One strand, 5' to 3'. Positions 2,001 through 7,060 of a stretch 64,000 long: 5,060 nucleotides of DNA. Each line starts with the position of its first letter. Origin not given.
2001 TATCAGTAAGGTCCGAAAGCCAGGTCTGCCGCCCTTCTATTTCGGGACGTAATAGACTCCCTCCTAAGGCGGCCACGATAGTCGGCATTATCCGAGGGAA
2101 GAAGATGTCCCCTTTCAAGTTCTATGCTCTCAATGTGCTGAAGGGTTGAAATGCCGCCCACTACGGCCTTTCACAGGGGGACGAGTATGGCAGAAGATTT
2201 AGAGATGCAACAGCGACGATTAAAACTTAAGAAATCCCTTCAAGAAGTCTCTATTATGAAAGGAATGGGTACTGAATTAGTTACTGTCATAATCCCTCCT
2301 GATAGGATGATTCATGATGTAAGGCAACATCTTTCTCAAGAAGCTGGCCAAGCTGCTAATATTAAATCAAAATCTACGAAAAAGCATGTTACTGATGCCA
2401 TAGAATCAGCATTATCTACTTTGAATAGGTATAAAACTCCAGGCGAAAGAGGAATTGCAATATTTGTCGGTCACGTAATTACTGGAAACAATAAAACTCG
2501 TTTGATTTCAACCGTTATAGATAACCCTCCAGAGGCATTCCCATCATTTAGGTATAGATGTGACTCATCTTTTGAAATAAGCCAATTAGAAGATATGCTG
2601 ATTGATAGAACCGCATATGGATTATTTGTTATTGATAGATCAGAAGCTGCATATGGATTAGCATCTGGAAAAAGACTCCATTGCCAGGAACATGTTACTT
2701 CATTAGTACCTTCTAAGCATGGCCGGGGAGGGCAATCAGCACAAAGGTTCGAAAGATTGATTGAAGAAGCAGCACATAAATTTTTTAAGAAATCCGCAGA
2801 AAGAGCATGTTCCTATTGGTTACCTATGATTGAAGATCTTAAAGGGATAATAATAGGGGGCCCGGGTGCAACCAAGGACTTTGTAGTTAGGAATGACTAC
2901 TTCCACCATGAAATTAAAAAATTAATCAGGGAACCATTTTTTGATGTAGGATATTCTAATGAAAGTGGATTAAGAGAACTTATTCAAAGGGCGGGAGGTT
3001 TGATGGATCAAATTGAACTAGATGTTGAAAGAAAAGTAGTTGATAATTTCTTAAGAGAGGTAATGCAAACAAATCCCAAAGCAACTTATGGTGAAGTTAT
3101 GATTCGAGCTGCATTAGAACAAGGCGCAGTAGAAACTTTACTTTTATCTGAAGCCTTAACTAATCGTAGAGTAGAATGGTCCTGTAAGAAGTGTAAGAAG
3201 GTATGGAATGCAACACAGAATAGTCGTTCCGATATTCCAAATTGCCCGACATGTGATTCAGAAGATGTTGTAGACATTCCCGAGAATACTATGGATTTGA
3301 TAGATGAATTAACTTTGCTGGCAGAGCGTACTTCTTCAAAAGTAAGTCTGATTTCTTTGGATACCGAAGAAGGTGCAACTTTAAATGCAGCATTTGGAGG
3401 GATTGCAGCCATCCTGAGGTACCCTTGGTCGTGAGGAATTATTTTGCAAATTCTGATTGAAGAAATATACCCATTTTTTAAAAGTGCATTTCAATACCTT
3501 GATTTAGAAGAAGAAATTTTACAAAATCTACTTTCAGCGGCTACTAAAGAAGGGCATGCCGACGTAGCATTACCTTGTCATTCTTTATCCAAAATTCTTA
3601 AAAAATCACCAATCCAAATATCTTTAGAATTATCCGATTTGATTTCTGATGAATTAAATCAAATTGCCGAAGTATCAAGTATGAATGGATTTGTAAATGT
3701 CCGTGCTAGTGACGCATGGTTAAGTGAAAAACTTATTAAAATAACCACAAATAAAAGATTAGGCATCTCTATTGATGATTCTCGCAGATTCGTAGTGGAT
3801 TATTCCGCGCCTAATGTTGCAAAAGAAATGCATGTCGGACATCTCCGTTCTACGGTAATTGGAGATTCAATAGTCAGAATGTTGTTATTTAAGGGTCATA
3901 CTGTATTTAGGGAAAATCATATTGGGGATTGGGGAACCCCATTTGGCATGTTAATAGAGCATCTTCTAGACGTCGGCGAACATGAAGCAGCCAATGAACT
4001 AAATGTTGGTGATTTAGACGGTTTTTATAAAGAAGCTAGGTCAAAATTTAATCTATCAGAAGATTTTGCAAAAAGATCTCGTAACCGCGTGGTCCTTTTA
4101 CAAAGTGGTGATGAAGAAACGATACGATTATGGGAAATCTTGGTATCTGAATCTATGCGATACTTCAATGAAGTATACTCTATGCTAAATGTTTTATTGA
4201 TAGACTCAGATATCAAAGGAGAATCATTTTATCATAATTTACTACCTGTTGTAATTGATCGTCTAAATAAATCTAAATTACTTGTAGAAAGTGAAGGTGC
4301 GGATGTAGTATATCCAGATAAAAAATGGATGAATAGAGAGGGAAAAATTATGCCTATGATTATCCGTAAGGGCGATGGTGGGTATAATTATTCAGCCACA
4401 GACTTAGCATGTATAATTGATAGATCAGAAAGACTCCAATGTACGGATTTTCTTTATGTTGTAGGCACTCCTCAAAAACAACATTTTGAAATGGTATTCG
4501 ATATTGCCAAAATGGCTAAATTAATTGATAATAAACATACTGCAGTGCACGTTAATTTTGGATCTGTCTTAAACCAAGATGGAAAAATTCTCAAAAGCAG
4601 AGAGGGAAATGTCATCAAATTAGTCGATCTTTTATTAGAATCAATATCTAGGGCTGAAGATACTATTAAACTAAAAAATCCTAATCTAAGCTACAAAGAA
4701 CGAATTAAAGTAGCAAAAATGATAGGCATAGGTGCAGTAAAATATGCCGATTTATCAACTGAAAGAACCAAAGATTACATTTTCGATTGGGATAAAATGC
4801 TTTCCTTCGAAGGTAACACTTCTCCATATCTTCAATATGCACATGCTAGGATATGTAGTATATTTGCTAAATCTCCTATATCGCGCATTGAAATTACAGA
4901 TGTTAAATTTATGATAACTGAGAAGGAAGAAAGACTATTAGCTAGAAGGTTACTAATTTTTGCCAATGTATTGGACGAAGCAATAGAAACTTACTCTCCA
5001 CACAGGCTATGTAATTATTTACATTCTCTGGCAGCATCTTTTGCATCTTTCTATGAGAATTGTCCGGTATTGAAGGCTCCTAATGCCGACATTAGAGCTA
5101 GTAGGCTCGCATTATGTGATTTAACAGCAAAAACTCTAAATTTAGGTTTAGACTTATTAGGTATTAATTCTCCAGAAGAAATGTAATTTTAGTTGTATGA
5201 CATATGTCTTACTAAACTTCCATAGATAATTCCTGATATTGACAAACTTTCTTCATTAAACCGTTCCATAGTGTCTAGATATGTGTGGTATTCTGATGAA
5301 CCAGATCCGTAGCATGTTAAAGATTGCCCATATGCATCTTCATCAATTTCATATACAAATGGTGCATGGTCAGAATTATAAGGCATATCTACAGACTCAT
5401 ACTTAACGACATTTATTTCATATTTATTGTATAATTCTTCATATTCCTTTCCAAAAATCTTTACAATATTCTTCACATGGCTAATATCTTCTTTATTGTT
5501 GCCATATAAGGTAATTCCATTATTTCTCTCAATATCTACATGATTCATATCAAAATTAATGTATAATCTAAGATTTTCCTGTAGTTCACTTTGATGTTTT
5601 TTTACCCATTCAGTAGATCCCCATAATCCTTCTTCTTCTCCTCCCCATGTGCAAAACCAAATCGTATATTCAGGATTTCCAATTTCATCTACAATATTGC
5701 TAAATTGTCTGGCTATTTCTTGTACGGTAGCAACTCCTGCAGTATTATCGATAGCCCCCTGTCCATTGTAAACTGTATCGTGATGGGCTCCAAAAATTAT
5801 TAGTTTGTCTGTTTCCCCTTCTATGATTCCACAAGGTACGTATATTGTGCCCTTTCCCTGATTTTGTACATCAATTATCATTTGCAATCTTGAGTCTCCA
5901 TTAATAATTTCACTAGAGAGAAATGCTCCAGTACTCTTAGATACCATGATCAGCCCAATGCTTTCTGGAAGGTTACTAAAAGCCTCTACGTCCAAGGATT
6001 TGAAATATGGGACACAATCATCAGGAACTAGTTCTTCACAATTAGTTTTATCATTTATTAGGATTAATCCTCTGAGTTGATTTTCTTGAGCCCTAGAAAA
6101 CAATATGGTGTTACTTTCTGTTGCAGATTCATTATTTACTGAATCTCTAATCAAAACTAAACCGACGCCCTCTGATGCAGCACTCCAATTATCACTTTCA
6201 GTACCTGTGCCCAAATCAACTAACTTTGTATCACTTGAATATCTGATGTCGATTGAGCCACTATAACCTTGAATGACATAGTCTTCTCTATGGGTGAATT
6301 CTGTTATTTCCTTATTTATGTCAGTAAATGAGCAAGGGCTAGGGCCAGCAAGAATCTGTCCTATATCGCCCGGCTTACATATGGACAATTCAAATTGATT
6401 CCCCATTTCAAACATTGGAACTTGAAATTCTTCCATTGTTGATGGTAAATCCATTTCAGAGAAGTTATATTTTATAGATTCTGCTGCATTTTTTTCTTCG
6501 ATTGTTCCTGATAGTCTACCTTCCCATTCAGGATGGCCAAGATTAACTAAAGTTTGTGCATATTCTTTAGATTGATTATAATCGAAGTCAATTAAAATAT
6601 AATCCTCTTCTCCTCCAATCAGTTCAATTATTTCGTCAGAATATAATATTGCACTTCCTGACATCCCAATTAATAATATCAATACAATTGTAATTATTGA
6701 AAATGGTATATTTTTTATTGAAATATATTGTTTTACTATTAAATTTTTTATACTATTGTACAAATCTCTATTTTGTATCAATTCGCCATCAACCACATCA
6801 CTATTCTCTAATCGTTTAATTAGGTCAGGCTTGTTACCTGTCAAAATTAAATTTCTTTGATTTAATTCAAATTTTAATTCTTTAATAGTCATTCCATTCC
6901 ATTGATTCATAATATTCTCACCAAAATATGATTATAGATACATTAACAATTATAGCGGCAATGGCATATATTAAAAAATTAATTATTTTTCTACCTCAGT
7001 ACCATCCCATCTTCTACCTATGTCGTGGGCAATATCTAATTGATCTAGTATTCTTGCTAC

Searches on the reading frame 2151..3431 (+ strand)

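Call 60: search_protein_families(library=pfam, proteins=[window:2151-3431:+], max_evalue=0.00001)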
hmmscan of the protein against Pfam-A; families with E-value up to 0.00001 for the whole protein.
window:2151-3431:+ (427 aa): 5 families
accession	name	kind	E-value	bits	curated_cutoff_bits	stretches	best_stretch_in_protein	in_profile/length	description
PF03464.20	eRF1_2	-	5.1e-34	117.9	27.1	1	156-281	2-127/133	eRF1 domain 2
PF03465.20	eRF1_3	-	7.9e-22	78.2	25.8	1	293-425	4-105/106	eRF1 domain 3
PF03463.20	eRF1_1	-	7.9e-15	55.4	23.8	1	28-150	2-123/123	eRF1 domain 1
PF18859.6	acVLRF1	-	1.9e-11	44.7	27.1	1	159-281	5-124/130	Actinobacteria/chloroflexi VLRF1 release factor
PF18854.6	baeRF_family10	-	7.6e-09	36.4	27.1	1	143-242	3-104/143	Bacterial archaeo-eukaryotic release factor family 10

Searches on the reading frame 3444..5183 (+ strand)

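Call 60: search_protein_families(library=pfam, proteins=[window:3444-5183:+], max_evalue=0.00001)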
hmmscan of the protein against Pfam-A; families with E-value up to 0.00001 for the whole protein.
window:3444-5183:+ (580 aa): 3 families
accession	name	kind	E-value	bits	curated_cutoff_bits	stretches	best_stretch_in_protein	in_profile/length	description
PF00750.26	tRNA-synt_1d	-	2.3e-108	362.7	23.3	1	101-449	6-349/349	tRNA synthetases class I (R), catalytic domain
PF05746.21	DALR_1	-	4.6e-37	127.1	22.3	1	463-580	1-117/117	DALR anticodon binding domain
PF03485.21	Arg_tRNA_synt_N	-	4.5e-06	27.6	21.5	0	20-87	16-84/85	Arginyl tRNA synthetase N terminal domain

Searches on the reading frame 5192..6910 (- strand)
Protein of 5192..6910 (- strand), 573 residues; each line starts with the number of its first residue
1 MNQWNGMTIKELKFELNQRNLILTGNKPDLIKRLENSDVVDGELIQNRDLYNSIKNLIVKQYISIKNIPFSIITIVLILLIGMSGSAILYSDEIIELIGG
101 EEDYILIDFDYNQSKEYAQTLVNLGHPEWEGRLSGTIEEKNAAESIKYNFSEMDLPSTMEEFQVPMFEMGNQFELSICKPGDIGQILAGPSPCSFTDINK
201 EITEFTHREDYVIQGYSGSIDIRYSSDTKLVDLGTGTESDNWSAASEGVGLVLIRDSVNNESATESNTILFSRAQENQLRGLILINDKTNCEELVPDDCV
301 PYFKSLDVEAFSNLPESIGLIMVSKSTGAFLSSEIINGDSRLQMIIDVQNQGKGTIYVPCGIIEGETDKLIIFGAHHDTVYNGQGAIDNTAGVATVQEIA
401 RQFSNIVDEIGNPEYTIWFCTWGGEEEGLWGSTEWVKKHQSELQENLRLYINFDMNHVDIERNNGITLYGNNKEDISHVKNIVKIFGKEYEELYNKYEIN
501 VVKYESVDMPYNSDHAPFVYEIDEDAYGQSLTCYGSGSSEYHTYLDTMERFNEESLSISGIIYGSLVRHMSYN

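Call 60: search_protein_families(library=pfam, proteins=[window:5192-6910:-], max_evalue=0.00001)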
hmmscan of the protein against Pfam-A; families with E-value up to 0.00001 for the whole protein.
window:5192-6910:- (573 aa): 2 families
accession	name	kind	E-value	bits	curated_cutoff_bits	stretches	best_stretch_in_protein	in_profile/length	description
PF04389.22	Peptidase_M28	-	9.6e-28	97.7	21.3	1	362-557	5-183/193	Peptidase family M28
PF02037.33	SAP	-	9.5e-07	28.7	23.9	1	5-37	3-35/37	SAP domain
